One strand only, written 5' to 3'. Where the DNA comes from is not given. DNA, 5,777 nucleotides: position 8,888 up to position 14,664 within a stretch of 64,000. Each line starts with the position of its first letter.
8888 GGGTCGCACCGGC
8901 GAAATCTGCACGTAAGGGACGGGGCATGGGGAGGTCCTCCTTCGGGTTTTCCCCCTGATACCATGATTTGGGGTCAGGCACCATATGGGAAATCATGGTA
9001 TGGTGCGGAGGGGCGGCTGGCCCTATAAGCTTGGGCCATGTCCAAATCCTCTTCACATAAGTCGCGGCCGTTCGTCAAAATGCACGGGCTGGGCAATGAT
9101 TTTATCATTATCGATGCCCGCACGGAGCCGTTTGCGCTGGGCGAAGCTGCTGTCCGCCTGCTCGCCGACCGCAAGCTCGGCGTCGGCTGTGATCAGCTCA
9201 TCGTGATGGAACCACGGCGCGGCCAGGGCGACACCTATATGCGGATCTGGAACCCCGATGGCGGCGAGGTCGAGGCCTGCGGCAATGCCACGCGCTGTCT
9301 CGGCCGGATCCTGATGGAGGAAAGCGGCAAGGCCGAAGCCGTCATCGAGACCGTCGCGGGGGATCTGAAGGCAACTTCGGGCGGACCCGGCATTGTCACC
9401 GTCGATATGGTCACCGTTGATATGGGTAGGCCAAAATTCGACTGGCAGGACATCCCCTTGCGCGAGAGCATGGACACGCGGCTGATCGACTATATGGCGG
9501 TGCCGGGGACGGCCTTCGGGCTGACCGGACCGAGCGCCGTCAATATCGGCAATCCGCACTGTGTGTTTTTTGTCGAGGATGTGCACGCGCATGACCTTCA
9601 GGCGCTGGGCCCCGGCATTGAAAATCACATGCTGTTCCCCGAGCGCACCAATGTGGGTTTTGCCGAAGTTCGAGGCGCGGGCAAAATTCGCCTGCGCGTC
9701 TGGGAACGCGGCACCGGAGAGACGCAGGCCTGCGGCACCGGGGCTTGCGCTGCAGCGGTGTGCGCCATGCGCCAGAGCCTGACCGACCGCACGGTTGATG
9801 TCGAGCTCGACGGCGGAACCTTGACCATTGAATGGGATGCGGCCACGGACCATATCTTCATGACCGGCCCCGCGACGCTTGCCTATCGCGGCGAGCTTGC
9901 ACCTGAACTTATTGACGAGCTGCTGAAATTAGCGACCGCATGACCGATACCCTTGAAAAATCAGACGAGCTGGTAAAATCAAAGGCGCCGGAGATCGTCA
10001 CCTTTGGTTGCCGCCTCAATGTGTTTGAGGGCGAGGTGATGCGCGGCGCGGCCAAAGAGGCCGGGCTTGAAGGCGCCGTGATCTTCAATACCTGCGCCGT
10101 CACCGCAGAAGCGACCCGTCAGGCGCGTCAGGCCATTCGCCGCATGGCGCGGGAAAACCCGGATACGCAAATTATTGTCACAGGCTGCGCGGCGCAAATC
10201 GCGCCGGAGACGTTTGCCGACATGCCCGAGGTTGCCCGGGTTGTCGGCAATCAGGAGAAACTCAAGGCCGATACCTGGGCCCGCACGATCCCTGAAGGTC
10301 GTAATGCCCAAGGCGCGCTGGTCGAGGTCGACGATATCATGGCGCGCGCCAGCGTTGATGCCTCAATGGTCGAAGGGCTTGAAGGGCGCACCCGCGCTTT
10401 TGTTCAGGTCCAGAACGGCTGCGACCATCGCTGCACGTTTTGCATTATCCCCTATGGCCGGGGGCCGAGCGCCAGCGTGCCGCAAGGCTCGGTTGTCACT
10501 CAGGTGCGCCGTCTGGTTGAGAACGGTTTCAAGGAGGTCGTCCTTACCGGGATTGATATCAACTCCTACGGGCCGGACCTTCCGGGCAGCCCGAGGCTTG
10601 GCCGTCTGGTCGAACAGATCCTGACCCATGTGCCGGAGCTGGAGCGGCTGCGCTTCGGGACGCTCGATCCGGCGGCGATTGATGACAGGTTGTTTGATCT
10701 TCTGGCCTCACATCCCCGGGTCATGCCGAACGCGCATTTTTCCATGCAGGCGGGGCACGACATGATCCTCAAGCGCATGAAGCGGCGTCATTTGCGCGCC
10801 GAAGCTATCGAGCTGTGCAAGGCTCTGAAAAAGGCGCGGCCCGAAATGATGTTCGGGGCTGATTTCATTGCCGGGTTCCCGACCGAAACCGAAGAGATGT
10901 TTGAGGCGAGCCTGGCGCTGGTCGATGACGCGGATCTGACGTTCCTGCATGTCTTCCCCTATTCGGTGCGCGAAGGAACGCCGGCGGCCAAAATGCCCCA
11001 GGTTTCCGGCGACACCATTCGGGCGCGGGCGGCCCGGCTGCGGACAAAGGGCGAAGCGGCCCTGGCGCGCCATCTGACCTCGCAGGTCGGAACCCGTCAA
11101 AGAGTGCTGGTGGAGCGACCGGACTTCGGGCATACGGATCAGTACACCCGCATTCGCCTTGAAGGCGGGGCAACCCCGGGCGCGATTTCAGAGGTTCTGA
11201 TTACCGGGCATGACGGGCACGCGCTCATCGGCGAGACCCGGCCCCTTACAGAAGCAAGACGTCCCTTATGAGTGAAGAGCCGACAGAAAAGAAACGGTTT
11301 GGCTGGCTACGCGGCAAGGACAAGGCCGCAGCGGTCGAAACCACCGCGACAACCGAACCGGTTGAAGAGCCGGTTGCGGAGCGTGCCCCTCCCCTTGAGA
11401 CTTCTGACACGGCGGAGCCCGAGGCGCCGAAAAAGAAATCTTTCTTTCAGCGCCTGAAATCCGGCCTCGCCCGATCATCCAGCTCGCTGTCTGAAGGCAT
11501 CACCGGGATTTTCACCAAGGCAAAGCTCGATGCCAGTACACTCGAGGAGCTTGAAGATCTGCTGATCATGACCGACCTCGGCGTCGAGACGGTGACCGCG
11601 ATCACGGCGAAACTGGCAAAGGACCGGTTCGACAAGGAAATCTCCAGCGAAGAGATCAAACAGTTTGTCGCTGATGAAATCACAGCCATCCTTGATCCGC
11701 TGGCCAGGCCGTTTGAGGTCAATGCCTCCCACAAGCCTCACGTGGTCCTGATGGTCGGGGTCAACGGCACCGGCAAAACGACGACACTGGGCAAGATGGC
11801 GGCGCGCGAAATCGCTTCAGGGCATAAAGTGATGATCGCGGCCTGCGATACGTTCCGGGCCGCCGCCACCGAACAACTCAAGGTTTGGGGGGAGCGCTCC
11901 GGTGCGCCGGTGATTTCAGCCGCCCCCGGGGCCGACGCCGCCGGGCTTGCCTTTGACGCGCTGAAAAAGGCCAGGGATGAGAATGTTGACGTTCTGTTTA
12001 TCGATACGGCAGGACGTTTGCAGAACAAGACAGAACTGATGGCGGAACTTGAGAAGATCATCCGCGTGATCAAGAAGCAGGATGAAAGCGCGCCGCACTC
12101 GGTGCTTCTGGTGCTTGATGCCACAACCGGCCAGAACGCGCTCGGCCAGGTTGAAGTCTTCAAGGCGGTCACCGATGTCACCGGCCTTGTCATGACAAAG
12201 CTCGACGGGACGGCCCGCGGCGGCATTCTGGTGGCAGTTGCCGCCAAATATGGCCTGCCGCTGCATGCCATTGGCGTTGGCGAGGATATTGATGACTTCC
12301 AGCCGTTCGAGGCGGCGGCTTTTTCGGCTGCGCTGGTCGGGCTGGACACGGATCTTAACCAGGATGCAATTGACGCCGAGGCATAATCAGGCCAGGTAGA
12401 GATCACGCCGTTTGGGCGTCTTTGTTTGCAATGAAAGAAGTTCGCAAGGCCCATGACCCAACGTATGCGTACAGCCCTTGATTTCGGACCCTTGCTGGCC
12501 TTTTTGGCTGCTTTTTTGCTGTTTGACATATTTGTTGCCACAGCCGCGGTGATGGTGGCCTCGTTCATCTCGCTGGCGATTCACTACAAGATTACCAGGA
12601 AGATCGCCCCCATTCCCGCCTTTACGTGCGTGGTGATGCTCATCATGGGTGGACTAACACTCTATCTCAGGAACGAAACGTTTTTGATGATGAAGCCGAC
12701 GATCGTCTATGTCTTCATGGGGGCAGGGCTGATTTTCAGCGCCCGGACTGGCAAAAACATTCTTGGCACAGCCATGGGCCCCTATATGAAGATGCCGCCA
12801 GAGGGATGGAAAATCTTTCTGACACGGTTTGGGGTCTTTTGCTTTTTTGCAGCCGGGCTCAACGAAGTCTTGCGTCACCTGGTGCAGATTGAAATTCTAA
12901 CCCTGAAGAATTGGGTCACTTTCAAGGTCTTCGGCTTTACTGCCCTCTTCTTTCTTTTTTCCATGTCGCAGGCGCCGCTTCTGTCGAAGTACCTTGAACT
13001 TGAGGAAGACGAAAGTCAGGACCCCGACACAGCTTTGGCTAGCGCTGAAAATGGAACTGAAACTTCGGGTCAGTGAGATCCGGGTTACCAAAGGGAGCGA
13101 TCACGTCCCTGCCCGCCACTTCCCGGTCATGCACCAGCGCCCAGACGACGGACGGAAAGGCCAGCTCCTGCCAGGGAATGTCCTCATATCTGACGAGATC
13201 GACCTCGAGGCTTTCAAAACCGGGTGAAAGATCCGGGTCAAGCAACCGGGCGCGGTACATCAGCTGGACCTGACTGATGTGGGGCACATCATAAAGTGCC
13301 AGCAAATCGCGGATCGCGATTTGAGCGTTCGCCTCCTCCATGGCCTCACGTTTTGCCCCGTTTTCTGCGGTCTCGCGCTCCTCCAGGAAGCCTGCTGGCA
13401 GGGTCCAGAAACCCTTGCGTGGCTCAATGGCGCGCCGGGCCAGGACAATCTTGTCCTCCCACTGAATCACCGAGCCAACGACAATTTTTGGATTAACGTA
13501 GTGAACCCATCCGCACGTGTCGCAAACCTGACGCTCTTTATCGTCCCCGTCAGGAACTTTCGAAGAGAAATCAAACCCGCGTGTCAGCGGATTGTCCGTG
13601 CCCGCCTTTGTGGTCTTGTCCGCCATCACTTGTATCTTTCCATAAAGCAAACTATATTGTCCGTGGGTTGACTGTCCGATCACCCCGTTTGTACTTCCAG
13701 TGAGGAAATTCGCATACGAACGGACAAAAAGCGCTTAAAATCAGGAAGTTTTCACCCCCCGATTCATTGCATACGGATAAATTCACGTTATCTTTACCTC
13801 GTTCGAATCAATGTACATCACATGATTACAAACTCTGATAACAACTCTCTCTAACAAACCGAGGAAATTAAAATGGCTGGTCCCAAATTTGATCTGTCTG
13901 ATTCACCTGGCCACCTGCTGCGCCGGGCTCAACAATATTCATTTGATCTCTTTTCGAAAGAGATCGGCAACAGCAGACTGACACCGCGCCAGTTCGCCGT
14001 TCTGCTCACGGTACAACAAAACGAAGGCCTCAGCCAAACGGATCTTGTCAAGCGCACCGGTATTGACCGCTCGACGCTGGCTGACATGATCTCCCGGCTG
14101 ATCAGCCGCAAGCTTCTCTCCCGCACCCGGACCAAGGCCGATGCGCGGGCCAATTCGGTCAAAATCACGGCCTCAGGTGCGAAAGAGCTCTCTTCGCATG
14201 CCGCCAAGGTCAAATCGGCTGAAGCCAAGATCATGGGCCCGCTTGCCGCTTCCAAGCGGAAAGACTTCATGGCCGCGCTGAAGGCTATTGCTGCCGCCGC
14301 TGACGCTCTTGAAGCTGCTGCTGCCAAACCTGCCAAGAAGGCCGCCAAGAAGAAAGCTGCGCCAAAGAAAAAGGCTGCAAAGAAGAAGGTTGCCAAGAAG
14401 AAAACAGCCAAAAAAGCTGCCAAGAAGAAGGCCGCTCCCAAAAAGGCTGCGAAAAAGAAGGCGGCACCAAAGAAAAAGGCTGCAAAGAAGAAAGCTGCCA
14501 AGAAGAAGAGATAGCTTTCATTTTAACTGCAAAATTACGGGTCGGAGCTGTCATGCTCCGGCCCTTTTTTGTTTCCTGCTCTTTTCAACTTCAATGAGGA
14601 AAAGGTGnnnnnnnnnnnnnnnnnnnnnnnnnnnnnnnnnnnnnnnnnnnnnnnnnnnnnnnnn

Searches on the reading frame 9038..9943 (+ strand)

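Call 81: search_protein_families(library=pfam, proteins=[window:9038-9943:+], max_evalue=0.00001)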
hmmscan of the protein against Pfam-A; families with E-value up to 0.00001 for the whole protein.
window:9038-9943:+ (301 aa): 1 family
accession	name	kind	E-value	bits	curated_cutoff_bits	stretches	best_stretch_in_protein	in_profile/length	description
PF01678.24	DAP_epimerase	-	1.3e-58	196.8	34.7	2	167-281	2-120/121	Diaminopimelate epimerase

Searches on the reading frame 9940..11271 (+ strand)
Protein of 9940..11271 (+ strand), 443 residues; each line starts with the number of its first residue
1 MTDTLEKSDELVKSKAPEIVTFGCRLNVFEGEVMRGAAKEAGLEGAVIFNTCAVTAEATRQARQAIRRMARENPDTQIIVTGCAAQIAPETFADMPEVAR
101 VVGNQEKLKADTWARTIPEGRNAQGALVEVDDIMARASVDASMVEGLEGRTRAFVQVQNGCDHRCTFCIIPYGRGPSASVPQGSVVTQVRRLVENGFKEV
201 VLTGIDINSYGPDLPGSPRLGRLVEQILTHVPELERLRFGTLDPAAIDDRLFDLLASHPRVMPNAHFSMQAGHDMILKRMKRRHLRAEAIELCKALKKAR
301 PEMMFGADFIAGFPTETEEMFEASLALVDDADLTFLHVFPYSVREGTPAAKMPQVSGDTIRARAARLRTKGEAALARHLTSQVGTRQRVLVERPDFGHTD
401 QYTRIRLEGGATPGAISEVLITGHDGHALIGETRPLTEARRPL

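Call 80: search_protein_families(library=pfam, proteins=[window:9940-11271:+], max_evalue=0.00001)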
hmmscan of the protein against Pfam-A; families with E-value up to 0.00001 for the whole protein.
window:9940-11271:+ (443 aa): 2 families
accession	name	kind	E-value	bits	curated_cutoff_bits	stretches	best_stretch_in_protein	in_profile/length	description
PF04055.27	Radical_SAM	-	4.1e-21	76.3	29.5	1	156-327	2-165/166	Radical SAM superfamily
PF00919.26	UPF0004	-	5.5e-17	62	27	1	19-102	4-97/98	Uncharacterized protein family UPF0004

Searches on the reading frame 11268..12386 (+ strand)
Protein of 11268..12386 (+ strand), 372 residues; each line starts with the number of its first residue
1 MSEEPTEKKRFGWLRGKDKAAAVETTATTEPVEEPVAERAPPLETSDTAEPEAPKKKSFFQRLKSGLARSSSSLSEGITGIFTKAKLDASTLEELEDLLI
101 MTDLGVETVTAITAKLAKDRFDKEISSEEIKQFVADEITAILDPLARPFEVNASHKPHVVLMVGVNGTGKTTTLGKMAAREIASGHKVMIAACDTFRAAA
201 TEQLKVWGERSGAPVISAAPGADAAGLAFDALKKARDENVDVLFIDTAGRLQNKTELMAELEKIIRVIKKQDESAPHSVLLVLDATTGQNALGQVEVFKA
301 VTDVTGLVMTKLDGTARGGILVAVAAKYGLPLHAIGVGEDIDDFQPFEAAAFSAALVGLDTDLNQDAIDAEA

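Call 80: search_protein_families(library=pfam, proteins=[window:11268-12386:+], max_evalue=0.00001)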
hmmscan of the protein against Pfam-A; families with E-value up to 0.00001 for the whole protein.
window:11268-12386:+ (372 aa): 2 families
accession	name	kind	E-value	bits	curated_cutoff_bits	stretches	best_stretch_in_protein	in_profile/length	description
PF00448.28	SRP54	-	4e-70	235.9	22.7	1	157-357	1-195/196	SRP54-type protein, GTPase domain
PF02881.24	SRP54_N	-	4e-11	43.4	22.4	1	74-138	1-75/75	SRP54-type protein, helical bundle domain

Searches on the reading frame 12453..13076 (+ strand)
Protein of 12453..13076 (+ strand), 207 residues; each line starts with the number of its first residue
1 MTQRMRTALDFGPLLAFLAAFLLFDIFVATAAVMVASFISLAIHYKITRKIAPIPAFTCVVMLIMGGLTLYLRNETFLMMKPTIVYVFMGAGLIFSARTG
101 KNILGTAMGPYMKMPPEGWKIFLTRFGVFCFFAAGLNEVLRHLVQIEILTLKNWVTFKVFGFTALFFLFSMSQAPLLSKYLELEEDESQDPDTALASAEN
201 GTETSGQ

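Call 80: search_protein_families(library=pfam, proteins=[window:12453-13076:+], max_evalue=0.00001)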
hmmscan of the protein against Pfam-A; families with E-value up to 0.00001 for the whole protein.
window:12453-13076:+ (207 aa): 1 family
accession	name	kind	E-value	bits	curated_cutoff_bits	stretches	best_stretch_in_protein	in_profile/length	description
PF04279.20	IspA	-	2.9e-44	151.8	28.7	1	5-182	1-174/176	Intracellular septation protein A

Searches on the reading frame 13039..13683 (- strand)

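Call 80: search_protein_families(library=pfam, proteins=[window:13039-13683:-], max_evalue=0.00001)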
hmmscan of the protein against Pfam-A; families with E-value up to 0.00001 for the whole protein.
window:13039-13683:- (214 aa): 2 families
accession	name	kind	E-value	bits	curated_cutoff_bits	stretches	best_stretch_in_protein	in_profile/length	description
PF00293.34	NUDIX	-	8.9e-12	45.6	21.1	1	68-169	5-118/134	NUDIX domain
PF14803.11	Zn_ribbon_Nudix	-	1e-08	35.3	25.6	1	40-62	11-33/34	Nudix N-terminal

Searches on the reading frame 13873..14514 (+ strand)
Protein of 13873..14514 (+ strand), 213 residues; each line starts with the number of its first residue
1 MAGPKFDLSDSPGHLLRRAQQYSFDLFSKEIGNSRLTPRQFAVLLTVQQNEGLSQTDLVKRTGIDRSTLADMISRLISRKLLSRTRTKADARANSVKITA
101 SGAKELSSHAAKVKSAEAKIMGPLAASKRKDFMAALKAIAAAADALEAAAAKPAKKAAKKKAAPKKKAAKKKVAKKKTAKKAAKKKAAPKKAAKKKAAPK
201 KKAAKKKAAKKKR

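Call 80: search_protein_families(library=pfam, proteins=[window:13873-14514:+], max_evalue=0.00001)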
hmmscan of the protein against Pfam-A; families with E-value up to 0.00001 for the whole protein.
window:13873-14514:+ (213 aa): 5 families
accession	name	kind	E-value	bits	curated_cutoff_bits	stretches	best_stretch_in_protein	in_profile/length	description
PF12802.13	MarR_2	-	1.7e-12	47.7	27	1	36-93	3-61/61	MarR family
PF01047.28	MarR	-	4.6e-11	42.9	24.6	1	36-92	1-57/59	MarR family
PF22381.2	Staph_reg_Sar_Rot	-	6.5e-07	29.8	27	1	34-104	10-80/85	Transcriptional regulator SarA/Rot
PF13412.12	HTH_24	-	9.4e-07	28.8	21.9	1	38-78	3-43/48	Winged helix-turn-helix DNA-binding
PF13463.12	HTH_27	-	1.5e-06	28.9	22.2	1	36-102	1-68/68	Winged helix DNA-binding domain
